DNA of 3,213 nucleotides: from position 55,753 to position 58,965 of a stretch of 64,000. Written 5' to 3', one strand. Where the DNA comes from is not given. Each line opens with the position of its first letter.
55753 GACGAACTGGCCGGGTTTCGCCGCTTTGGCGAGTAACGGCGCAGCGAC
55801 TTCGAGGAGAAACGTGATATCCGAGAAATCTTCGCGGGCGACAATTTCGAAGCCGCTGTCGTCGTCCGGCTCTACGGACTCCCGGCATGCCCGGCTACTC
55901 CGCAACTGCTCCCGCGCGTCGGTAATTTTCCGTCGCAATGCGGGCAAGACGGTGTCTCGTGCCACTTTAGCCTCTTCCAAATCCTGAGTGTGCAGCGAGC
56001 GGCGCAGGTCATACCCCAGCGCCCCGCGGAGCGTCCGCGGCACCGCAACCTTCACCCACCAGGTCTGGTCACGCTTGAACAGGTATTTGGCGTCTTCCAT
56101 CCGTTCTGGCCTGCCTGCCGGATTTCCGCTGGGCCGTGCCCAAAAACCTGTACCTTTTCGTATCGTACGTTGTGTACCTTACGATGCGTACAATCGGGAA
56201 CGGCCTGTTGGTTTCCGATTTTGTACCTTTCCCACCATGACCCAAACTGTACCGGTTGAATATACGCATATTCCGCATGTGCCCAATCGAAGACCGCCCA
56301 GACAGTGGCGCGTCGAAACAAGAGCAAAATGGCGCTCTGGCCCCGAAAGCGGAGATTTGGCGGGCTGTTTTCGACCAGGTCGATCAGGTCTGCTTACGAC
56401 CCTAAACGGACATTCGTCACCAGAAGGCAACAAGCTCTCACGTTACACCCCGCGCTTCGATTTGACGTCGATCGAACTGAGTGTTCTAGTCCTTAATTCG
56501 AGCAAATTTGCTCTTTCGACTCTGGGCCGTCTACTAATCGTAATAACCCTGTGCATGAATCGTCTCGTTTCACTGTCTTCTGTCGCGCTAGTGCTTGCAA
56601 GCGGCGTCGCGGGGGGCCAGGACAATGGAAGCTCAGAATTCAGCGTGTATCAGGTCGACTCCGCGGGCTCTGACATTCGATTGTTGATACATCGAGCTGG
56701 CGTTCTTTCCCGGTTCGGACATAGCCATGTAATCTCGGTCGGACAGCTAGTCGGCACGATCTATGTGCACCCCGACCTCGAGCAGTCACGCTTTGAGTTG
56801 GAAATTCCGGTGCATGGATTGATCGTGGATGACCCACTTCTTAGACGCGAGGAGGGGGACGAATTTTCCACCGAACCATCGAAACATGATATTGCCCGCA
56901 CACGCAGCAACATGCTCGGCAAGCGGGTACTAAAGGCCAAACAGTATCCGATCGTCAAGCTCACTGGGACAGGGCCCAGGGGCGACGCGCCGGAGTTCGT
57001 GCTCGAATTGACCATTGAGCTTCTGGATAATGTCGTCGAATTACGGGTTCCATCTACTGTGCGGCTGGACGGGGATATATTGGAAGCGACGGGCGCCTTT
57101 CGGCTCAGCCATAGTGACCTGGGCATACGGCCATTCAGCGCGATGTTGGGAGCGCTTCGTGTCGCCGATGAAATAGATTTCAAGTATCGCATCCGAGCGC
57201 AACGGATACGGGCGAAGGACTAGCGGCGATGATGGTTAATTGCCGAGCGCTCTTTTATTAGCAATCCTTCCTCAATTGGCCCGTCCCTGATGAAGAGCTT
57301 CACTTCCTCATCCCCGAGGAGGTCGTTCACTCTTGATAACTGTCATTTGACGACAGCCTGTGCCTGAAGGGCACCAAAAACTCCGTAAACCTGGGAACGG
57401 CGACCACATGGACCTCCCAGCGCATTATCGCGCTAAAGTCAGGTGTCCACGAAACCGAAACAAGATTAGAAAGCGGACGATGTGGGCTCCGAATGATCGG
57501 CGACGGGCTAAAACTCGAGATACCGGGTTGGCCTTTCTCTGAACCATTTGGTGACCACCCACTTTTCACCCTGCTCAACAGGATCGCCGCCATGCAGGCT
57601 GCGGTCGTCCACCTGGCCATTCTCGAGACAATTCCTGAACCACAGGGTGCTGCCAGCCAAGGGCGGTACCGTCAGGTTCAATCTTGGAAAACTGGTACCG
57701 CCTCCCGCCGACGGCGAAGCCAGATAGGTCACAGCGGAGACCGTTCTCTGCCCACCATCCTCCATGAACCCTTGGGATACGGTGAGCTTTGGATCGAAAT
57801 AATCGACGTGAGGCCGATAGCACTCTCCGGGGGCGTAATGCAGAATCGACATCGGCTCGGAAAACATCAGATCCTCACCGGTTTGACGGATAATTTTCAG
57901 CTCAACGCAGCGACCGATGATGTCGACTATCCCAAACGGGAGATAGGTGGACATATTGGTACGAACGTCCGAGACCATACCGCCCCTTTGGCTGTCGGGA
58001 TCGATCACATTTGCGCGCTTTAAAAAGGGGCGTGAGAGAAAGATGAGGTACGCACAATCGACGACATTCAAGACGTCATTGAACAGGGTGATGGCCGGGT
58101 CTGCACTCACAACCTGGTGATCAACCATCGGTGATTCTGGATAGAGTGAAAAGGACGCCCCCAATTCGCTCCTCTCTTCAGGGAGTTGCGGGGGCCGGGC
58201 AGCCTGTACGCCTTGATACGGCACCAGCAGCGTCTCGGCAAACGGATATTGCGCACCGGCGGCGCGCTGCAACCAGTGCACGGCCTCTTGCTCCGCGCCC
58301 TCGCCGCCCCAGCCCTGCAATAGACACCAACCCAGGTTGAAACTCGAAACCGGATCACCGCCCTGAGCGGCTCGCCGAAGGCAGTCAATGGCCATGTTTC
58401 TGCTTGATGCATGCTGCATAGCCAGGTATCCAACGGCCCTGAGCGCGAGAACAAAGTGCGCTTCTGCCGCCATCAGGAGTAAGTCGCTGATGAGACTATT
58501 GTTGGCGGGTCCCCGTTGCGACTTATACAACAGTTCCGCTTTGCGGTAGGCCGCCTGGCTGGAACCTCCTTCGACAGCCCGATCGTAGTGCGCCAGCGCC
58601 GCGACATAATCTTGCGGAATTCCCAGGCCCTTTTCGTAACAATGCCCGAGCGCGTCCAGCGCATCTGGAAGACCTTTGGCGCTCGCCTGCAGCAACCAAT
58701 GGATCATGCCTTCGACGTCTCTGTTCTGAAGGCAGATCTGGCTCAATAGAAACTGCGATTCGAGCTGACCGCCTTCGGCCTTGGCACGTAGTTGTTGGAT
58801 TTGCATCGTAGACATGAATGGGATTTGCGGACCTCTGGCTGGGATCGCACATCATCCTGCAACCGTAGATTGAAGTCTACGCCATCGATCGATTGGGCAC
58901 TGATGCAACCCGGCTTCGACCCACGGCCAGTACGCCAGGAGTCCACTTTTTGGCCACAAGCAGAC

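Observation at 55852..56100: In-frame chimera: integrase arm-domain-like N-terminus supplies the start codon of the NfnA-like gene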

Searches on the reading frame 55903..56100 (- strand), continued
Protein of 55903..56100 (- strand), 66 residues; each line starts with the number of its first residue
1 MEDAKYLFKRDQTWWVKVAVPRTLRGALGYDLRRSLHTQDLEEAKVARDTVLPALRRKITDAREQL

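Call 61: find_encoding_contigs(protein=P0272, flank=3000, max_places=2)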
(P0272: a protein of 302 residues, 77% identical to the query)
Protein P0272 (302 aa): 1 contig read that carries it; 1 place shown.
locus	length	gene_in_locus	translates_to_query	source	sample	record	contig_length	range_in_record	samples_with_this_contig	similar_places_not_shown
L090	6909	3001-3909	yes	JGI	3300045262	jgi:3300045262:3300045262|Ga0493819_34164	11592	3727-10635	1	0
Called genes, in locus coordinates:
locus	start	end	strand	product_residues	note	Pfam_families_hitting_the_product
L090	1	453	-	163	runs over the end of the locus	-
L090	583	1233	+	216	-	PF13505:OMP_b-brl (weak)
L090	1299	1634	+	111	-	-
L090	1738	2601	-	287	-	PF00274:Glycolytic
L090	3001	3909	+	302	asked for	PF20172:DUF6538, PF01558:POR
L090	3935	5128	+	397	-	PF01855:POR_N, PF17147:PFOR_II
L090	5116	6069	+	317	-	PF02775:TPP_enzyme_C, PF12367:PFO_beta_C (faint)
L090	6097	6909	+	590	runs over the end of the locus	?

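Call 62: find_encoding_contigs(protein=P0314, flank=3000, max_places=2)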
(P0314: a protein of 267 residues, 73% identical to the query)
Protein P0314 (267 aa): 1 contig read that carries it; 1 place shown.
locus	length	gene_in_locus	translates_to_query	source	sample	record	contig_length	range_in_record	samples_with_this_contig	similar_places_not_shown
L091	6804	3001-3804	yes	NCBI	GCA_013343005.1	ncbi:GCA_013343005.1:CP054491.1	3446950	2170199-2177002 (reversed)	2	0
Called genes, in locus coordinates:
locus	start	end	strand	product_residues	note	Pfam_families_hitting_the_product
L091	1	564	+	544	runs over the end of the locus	PF00890:FAD_binding_2, PF01134:GIDA, PF01266:DAO, PF03486:HI0933_like, PF07992:Pyr_redox_2 (faint), PF12831:FAD_oxidored (weak)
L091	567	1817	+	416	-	PF01512:Complex1_51K, PF10531:SLBB (weak), PF22461:SLBB_2 (weak), PF10589:NADH_4Fe-4S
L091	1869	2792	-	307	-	PF00126:HTH_1, PF03466:LysR_substrate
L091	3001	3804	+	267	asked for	PF01558:POR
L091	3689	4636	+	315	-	PF01855:POR_N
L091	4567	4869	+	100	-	-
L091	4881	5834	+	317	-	PF02775:TPP_enzyme_C, PF12367:PFO_beta_C (weak)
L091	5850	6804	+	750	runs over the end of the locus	-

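Call 65: find_encoding_contigs(protein=P0391, flank=2000, max_places=2)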
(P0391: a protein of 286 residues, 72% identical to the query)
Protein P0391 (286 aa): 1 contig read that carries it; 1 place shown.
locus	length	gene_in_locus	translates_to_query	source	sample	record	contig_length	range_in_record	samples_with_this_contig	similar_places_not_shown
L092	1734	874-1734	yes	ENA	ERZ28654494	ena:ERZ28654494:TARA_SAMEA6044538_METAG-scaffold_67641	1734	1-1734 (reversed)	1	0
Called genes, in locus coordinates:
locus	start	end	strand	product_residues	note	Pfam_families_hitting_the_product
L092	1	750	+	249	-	?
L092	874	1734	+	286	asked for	PF00266:Aminotran_5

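Call 66: find_encoding_contigs(protein=P0390, flank=2500, max_places=2)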
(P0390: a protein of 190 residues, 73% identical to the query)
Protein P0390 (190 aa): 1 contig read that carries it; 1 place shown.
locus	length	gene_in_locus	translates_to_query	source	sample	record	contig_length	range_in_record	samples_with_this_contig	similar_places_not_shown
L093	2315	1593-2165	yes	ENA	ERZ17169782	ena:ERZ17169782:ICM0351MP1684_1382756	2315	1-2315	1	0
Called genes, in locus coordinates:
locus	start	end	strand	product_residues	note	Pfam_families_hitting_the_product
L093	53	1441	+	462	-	PF00171:Aldedh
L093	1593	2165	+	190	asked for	PF00266:Aminotran_5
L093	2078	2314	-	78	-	?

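Call 68: find_encoding_contigs(protein=P0398, flank=2500, max_places=3)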
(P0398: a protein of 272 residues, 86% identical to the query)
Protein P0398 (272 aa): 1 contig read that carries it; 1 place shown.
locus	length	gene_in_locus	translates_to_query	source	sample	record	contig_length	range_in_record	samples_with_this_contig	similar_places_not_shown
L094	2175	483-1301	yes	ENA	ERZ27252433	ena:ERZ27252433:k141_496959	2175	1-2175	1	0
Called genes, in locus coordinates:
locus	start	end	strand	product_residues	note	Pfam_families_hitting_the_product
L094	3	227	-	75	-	?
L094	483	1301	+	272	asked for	PF00266:Aminotran_5, PF01053:Cys_Met_Meta_PP (weak), PF01041:DegT_DnrJ_EryC1 (weak)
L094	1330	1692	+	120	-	PF00266:Aminotran_5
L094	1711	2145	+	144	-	PF01592:NifU_N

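Call 73: search_protein_families(library=pfam, proteins=[P0153, P0156, P0151, P0152, P0145, P0187, P0126, P0133], max_evalue=0.1)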
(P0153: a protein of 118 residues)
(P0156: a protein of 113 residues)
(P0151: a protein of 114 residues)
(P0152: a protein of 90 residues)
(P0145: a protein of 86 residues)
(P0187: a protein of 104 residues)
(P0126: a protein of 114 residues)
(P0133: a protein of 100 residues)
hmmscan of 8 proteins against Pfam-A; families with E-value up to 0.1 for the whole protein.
P0153 (118 aa): 2 families
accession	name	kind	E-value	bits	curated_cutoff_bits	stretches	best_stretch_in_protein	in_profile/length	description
PF20172.3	DUF6538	-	3e-05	24.1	27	1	6-60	1-56/60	Domain of unknown function (DUF6538)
PF14691.11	Fer4_20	-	0.0038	17.4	25.8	1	94-117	30-53/113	Dihydroprymidine dehydrogenase domain II, 4Fe-4S cluster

P0156 (113 aa): 3 families
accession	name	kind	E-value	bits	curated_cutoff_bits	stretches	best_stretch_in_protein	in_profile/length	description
PF20172.3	DUF6538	-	0.00039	20.5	27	1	6-56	1-52/60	Domain of unknown function (DUF6538)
PF24877.1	ILV_EDD_C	-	0.0076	16.1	27.7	1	70-107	155-191/191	Dihydroxy-acid/6-phosphogluconate dehydratase C-terminal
PF24936.1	DUF7753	-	0.075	13.4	27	1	56-90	3-37/63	Domain of unknown function (DUF7753)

P0151 (114 aa): 1 family
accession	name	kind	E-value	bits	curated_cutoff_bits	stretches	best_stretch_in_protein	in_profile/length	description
PF20172.3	DUF6538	-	3.3e-08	33.5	27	1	6-60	1-56/60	Domain of unknown function (DUF6538)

P0152 (90 aa): 7 families
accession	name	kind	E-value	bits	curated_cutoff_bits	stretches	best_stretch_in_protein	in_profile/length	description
PF20172.3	DUF6538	-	5.2e-09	36.1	27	1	5-57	1-54/60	Domain of unknown function (DUF6538)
PF24915.1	Spectrin_SESTD1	-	1.2e-05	26.1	27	1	35-87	28-80/110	SESTD1-like, spectrin repeat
PF00430.23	ATP-synt_B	-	0.00012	22.6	28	1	32-78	31-77/132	ATP synthase B/B' CF(0)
PF18915.5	DUF5667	-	0.0086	16.9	27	1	32-78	19-66/99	Domain of unknown function (DUF5667)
PF12464.13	Mac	-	0.025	15.2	22.1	1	42-75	15-48/53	Maltose acetyltransferase hexapeptide capping motif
PF21238.2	Pus10_C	-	0.054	13.5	27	1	34-82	103-151/232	Pus10, C-terminal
PF23729.2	Spectrin_Dys-1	-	0.097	13.1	27.6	0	26-66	43-83/90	Dystrophin-1-like, spectrin repeat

P0145 (86 aa): 1 family
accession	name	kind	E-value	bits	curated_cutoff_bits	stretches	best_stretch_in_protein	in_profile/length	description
PF20172.3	DUF6538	-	8.3e-10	38.6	27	1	8-65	1-59/60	Domain of unknown function (DUF6538)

P0187 (104 aa): 1 family
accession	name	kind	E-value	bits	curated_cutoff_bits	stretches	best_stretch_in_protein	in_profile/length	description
PF20172.3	DUF6538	-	6.7e-06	26.1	27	1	41-75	8-43/60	Domain of unknown function (DUF6538)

P0126 (114 aa): 2 families
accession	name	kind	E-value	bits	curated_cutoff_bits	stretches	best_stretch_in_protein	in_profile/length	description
PF20172.3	DUF6538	-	2.4e-09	37.1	27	1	12-68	1-58/60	Domain of unknown function (DUF6538)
PF08776.16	VASP_tetra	-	0.09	12.8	25.8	0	56-69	10-23/36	VASP tetramerisation domain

P0133 (100 aa): 1 family
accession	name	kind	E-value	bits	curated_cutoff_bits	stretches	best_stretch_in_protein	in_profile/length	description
PF20172.3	DUF6538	-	3.4e-11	43.1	27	1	12-66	1-56/60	Domain of unknown function (DUF6538)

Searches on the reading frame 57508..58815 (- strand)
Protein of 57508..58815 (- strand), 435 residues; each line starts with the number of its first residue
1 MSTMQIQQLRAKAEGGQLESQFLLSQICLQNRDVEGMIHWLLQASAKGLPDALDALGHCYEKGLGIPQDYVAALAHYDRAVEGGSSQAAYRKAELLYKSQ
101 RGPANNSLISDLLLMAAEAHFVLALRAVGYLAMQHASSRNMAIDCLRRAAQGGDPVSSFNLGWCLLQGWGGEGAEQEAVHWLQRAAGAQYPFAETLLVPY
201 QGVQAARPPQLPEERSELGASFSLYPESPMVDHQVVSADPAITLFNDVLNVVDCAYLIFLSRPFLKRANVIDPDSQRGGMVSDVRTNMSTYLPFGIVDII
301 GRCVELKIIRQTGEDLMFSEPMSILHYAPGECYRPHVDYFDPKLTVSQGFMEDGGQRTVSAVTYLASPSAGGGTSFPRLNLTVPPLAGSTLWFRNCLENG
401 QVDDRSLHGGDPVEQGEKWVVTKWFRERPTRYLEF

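Call 20: search_protein_families(library=pfam, proteins=[window:57508-58815:-], max_evalue=0.00001)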
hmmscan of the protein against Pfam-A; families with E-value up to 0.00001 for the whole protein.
window:57508-58815:- (435 aa): 2 families
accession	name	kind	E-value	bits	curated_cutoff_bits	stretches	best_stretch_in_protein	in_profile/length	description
PF13640.12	2OG-FeII_Oxy_3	-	7.7e-13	49.7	27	1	323-426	2-98/98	2OG-Fe(II) oxygenase superfamily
PF08238.18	Sel1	-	1.1e-12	48.4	30.7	1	50-85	1-36/36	Sel1 repeat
